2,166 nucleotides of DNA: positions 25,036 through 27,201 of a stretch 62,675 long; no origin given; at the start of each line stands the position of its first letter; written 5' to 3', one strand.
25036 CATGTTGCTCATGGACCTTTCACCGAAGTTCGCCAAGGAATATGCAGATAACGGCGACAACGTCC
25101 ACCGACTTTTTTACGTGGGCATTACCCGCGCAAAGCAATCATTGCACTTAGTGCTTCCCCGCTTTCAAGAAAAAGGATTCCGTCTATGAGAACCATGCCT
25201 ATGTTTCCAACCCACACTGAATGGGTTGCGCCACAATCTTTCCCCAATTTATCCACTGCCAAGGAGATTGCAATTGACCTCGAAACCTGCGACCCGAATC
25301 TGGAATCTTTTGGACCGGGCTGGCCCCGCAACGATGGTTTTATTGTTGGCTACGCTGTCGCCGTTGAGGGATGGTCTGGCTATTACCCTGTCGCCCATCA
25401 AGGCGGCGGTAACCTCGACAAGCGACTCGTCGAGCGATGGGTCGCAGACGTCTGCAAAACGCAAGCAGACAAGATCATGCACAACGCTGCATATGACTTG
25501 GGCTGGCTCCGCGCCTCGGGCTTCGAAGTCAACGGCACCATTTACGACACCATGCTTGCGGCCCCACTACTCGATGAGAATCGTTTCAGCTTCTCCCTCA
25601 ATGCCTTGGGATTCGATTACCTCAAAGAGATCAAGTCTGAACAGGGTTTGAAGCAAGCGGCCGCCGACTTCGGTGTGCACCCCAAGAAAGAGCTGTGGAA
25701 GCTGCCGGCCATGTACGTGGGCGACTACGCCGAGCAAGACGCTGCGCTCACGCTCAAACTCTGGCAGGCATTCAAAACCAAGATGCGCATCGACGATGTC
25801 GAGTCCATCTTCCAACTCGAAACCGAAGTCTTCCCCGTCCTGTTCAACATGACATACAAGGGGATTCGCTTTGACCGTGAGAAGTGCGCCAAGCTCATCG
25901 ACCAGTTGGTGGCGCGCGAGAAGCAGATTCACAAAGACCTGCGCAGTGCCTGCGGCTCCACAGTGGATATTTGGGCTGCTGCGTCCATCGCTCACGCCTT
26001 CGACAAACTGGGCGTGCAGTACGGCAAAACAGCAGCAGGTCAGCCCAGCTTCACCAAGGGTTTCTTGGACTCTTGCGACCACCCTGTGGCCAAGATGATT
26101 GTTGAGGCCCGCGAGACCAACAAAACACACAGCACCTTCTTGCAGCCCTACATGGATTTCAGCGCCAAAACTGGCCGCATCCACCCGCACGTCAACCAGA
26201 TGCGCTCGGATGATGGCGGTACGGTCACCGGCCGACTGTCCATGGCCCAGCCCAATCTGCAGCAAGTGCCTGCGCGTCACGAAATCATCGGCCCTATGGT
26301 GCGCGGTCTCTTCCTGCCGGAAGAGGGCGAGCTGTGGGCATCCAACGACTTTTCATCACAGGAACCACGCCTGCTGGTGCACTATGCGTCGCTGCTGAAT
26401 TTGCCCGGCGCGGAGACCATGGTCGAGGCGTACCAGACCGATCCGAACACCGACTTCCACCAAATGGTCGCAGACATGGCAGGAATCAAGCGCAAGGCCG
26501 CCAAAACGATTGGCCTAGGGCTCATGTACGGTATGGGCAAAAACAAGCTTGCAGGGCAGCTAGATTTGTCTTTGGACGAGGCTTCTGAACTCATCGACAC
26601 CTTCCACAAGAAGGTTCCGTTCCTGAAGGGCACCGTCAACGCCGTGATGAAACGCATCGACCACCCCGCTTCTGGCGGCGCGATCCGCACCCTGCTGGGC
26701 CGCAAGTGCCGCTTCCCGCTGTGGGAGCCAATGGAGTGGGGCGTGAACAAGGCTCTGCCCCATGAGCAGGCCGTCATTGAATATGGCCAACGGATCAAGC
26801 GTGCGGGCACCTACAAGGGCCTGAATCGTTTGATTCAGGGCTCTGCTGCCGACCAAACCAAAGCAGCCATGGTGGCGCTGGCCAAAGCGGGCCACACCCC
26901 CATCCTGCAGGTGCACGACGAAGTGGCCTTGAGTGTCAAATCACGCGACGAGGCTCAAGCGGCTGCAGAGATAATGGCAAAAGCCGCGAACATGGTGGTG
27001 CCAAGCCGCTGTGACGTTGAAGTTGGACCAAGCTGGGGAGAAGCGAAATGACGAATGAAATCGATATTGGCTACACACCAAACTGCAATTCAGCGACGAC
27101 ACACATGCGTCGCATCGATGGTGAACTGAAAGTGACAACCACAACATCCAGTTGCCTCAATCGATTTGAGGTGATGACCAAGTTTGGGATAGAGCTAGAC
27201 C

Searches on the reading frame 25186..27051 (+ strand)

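Call 50: search_protein_families(library=pfam, proteins=[window:25186-27051:+], max_evalue=0.01)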
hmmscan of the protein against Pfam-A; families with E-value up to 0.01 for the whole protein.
window:25186-27051:+ (621 aa): 2 families
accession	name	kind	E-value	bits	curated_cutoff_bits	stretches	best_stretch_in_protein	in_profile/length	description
PF00476.26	DNA_pol_A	-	1.6e-58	198.9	34.3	1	232-619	2-381/381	DNA polymerase family A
PF01612.26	DNA_pol_A_exo1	-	6.6e-09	36.2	23.6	1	93-200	76-172/173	3'-5' exonuclease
